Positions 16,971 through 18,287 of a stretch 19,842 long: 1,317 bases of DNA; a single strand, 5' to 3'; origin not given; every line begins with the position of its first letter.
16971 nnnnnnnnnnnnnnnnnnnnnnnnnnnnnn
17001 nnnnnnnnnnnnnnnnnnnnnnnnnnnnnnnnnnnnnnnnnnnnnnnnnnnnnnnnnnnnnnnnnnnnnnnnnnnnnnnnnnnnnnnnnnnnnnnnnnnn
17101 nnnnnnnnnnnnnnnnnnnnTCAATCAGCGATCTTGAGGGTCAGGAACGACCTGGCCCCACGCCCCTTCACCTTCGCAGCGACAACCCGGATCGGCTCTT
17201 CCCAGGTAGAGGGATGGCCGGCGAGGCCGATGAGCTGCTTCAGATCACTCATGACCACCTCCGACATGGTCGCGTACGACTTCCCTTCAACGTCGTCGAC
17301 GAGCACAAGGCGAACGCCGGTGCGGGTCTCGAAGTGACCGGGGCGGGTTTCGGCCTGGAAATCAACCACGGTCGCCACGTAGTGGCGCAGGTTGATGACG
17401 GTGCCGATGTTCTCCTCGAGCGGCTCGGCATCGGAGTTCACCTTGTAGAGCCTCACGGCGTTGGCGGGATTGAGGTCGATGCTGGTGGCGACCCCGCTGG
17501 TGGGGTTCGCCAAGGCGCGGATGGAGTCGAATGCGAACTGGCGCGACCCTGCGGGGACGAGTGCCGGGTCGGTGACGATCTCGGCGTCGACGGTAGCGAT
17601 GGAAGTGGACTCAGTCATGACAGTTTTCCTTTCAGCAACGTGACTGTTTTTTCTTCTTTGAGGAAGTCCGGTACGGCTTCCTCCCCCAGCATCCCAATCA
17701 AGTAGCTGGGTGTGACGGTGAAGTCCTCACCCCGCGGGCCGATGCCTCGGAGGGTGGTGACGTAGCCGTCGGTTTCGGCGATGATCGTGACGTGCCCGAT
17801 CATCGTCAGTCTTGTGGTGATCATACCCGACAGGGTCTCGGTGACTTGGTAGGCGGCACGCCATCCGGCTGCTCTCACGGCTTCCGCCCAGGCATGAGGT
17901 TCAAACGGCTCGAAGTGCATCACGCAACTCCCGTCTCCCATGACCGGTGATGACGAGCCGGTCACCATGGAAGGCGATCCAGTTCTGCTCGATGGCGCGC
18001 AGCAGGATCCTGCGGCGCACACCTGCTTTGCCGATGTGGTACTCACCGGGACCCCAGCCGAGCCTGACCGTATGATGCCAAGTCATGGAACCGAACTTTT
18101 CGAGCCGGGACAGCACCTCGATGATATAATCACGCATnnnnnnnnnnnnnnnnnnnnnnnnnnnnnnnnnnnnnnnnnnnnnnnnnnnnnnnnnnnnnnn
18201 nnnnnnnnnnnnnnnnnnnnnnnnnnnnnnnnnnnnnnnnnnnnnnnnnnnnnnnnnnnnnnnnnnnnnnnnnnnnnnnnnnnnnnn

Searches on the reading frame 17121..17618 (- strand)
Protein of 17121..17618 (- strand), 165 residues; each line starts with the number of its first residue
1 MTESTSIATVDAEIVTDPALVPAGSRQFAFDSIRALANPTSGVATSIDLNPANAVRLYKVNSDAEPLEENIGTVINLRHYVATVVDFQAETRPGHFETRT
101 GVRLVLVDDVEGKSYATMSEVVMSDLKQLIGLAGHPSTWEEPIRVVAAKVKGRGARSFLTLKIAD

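Call 12: search_protein_families(library=pfam, proteins=[window:17121-17618:-], max_evalue=1)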
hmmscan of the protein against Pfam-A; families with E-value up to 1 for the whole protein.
window:17121-17618:- (165 aa): 1 family
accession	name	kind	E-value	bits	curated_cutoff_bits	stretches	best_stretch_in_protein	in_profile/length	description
PF17427.7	Phi29_Phage_SSB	-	4e-06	27.5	25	1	53-163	18-122/123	Phage Single-stranded DNA-binding protein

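Call 13: search_protein_families(library=phrogs, proteins=[window:17121-17618:-], max_evalue=1)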
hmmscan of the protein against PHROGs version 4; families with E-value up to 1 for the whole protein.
window:17121-17618:- (165 aa): 4 families
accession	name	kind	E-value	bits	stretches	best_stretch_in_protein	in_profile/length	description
phrog_6243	-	DNA, RNA and nucleotide metabolism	1.2e-14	55.4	1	52-163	55-164/166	single strand DNA binding protein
phrog_9118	-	unknown function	0.1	14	1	57-98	5-45/143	-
phrog_4781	-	unknown function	0.17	13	0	91-113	12-33/83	-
phrog_37928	-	unknown function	0.33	12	1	3-88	33-118/126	-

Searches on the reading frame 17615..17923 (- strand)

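Call 86: search_protein_families(library=pfam, proteins=[window:17615-17923:-], max_evalue=10)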
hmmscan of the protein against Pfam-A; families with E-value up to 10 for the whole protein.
window:17615-17923:- (102 aa): 1 family
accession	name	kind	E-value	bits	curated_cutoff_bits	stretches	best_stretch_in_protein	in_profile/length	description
PF06228.19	ChuX_HutX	-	0.17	12.2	25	1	13-61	9-57/134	Haem utilisation ChuX/HutX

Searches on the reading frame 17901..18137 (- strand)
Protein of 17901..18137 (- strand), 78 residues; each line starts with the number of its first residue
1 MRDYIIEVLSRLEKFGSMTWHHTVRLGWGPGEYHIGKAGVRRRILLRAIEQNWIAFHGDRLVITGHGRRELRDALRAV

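Call 49: search_solved_structures(query=window:17901-18137:-, max_evalue=10)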
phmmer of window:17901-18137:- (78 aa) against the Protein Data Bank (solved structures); distinct sequences matched with E-value up to 10: 1.
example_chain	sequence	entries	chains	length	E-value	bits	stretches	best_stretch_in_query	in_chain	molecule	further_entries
8i9i_A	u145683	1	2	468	1.2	12.8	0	21-66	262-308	Glutamate--tRNA ligase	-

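Call 51: find_homologous_proteins(query=window:17901-18137:-, max_evalue=0.01)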
Query window:17901-18137:- (78 aa): 20 proteins with E <= 0.01 among 22 candidates.
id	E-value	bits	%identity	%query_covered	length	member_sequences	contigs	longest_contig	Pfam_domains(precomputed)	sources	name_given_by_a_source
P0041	1.4e-41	158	92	100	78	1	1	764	-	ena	-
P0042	2.1e-41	157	92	100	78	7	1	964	-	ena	-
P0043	1.0e-39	152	90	100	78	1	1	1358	-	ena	-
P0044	1.6e-39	151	90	100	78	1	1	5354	-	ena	-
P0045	5.9e-38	146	88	100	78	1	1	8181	-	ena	-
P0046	7.1e-36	139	86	100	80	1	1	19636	-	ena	-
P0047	6.9e-35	136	82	97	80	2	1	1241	-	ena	-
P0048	8.2e-35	136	83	100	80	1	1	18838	-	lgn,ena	-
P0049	5.8e-34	133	77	96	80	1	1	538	-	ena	-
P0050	7.0e-34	133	82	100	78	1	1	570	-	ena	-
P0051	1.8e-33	132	74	100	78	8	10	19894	-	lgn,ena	-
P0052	3.9e-33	131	76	100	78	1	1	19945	-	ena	-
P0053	6.6e-33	130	74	100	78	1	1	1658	-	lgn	-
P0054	3.5e-32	128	73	100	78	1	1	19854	-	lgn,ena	-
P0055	4.9e-32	127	75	97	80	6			-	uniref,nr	uniref:Uncharacterized protein n=1 Tax=Podoviridae sp. ctjUd6 TaxID=2825270 RepID=A0A8S5U2R5_9CAUD|n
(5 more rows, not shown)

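Call 52: find_encoding_contigs(protein=P0051, flank=10000, max_places=10)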
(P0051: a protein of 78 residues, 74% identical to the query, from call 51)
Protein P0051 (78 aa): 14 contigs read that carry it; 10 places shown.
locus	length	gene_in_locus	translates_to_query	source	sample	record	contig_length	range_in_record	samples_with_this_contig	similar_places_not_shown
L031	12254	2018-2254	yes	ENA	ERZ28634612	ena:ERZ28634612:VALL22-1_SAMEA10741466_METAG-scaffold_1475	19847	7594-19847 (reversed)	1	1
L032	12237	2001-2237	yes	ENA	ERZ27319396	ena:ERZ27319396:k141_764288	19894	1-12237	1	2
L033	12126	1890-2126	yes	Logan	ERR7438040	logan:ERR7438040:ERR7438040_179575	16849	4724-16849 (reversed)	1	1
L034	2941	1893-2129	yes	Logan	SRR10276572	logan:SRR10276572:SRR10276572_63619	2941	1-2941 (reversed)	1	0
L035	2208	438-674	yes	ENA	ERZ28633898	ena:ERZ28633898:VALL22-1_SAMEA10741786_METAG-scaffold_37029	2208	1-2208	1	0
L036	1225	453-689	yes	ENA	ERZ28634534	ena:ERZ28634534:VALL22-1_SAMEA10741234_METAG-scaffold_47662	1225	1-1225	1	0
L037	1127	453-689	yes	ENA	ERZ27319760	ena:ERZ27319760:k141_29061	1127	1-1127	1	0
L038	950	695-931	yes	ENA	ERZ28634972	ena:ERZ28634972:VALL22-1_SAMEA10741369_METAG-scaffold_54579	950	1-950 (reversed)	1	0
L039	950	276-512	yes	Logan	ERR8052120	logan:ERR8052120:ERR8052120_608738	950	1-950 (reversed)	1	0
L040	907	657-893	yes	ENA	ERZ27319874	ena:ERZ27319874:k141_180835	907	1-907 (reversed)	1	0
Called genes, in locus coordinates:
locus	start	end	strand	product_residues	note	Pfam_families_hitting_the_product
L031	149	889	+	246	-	-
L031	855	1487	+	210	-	-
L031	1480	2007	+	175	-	-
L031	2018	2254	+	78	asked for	-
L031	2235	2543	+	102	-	-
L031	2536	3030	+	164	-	PF17427:Phi29_Phage_SSB (weak)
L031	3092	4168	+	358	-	-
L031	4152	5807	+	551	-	PF03175:DNA_pol_B_2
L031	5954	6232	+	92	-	-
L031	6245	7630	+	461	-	PF25622:Phi29_MCP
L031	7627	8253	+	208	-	PF26571:VldE (weak)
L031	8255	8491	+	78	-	-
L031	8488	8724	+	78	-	-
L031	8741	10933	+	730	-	PF20934:phi29_gp9_C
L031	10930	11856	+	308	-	PF05352:Phage_connector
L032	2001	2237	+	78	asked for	-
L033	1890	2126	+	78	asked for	-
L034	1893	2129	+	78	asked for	-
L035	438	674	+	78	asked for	-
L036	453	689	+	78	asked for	-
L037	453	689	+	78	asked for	-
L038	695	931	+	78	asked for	-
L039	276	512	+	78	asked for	-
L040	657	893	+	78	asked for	-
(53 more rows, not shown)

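Call 53: find_encoding_contigs(protein=P0052, flank=10000, max_places=5)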
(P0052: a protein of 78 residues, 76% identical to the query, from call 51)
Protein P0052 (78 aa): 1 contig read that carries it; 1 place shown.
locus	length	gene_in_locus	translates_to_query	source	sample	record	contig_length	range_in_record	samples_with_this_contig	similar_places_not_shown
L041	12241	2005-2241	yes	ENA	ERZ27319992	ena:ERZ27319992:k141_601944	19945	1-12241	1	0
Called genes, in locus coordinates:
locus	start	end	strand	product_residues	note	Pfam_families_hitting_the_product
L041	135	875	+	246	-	-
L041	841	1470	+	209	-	-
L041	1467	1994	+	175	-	-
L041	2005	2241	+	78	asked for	-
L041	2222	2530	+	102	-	-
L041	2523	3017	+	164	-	PF17427:Phi29_Phage_SSB (weak)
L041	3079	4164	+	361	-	-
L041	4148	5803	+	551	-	PF03175:DNA_pol_B_2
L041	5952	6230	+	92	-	-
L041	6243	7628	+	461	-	PF25622:Phi29_MCP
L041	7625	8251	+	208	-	PF26571:VldE (weak)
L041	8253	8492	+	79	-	-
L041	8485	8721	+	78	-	-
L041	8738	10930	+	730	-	PF20934:phi29_gp9_C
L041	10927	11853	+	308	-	PF05352:Phage_connector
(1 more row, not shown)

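Call 68: predict_structure(alignment_id=A1)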
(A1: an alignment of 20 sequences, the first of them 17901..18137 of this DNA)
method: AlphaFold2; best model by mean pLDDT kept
length: 78 residues; sequences in the alignment: 20
mean_pLDDT: 65.1   pTM: 0.48
mean pLDDT of the five models: 65.1, 62.8, 62.5, 58.0, 56.0
residues with pLDDT >= 90: 0; 70-90: 36; 50-70: 24; < 50: 18
segments of 3 or more residues with pLDDT < 50: 1-5, 24-27, 29-34
pLDDT, mean of each block of 10 residues (from residue 1): 49 51 48 57 79 78 82 80
secondary structure, 60 per line:
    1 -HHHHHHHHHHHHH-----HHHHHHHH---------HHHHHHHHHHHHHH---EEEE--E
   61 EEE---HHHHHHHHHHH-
elements in order: H2-14 H20-27 H37-50 E54-57 E60-63 H67-77

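Call 71: fold_search(model_id=the predicted structure, library=pdb)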
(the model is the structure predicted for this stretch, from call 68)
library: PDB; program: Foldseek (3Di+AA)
matches with E <= 10: 223; with E <= 0.001: 0
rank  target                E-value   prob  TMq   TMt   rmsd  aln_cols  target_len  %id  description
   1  4pzj                  2.6e-01  0.28  0.32  0.34   7.5        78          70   20  1.60 Angstrom resolution crystal structure of a transcriptional regulator of the LysR family from Eggerthella lenta DSM  (released 2014-04-23)
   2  3szp_A                2.9e-01  0.35  0.36  0.13   7.8        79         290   22  Full-length structure of the Vibrio cholerae virulence activator, AphB, a member of the LTTR protein family (released 2011-11-23)
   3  1bja_A                4.7e-01  0.16  0.33  0.28   8.5        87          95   17  ACTIVATION DOMAIN OF THE PHAGE T4 TRANSCRIPTION FACTOR MOTA (released 1998-11-04)
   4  4v7e_BT               5.4e-01  0.30  0.39  0.25   8.6        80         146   15  Model of the small subunit RNA based on a 5.5 A cryo-EM map of Triticum aestivum translating 80S ribosome (released 2014-07-09)
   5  8ylf                  5.4e-01  0.28  0.37  0.22   6.7        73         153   22  Crystal structure of Burkholderia thailandensis MftR (released 2024-11-13)
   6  3t1b_B                9.2e-01  0.20  0.36  0.13   7.1        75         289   20  Crystal structure of the full-length AphB N100E variant (released 2011-11-23)
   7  1iz1_B                9.9e-01  0.16  0.36  0.13   7.1        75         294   13  CRYSTAL STRUCTURE OF CBNR, A LYSR FAMILY TRANSCRIPTIONAL REGULATOR (released 2003-05-06)
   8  1ixc_B                1.1e+00  0.15  0.35  0.12   8.1        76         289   14  Crystal structure of CbnR, a LysR family transcriptional regulator (released 2003-06-18)
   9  7trv_D                1.1e+00  0.12  0.34  0.31   9.2        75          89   17  Crystal Structure of the DNA-Binding Domain of the LysR family Transcriptional Regulator YfbA from Yersinia pestis (released 2022-02-09)
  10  7trv_A                1.2e+00  0.15  0.36  0.32   7.1        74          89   15  Crystal Structure of the DNA-Binding Domain of the LysR family Transcriptional Regulator YfbA from Yersinia pestis (released 2022-02-09)
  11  5y2v_C                1.2e+00  0.14  0.35  0.12   8.9        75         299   17  Strcutrue of the full-length CcmR complexed with 2-OG from Synechocystis PCC6803 (released 2017-12-27)
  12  6g1b_J                1.2e+00  0.14  0.37  0.12   8.7        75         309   12  Corynebacterium glutamicum OxyR, oxidized form (released 2018-12-05)
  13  3r4i_D                1.4e+00  0.13  0.22  0.07   8.2        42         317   24  Crystal structure of a Citrate lyase (Bxe_B2899) from BURKHOLDERIA XENOVORANS LB400 at 2.24 A resolution (released 2011-04-06)
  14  3r4i_B                1.4e+00  0.13  0.22  0.07   8.2        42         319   24  Crystal structure of a Citrate lyase (Bxe_B2899) from BURKHOLDERIA XENOVORANS LB400 at 2.24 A resolution (released 2011-04-06)
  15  3r4i_A                1.4e+00  0.13  0.22  0.07   8.2        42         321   24  Crystal structure of a Citrate lyase (Bxe_B2899) from BURKHOLDERIA XENOVORANS LB400 at 2.24 A resolution (released 2011-04-06)
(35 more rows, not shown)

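Call 84: search_protein_families(library=pfam, alignment_id=A1, max_evalue=10)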
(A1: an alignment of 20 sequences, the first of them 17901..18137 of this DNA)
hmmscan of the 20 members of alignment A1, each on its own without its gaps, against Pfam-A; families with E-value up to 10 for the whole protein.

A. member 1, window:17901-18137:- (78 aa): 1 family
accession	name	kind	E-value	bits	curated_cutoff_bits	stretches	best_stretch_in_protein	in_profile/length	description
PF24409.1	wHTH-PRTase_assc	-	0.11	12.9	27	1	42-74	29-58/83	wHTH-PRTase associated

B. families by the number of members that match (of 20 scanned): 3 families
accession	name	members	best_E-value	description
PF24409.1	wHTH-PRTase_assc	16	0.0011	wHTH-PRTase associated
PF19102.7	DUF5789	5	0.081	Family of unknown function (DUF5789)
PF06969.22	HemN_C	4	0.033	HemN C-terminal domain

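Call 85: search_solved_structures(query=A1, max_evalue=10)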
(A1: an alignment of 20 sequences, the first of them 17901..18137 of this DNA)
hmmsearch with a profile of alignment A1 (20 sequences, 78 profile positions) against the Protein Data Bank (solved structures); distinct sequences matched with E-value up to 10: 4.
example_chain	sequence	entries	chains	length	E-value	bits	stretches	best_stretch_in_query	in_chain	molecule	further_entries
4f61_I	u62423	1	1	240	0.002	21.3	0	41-74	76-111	Stathmin-like domain R4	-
1xn5_A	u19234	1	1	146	0.024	17.9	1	9-61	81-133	BH1534 unknown conserved protein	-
2kew_A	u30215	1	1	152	0.45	13.8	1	8-61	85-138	Uncharacterized protein yndB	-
2kte_A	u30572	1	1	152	0.6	13.4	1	8-61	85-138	Uncharacterized protein yndB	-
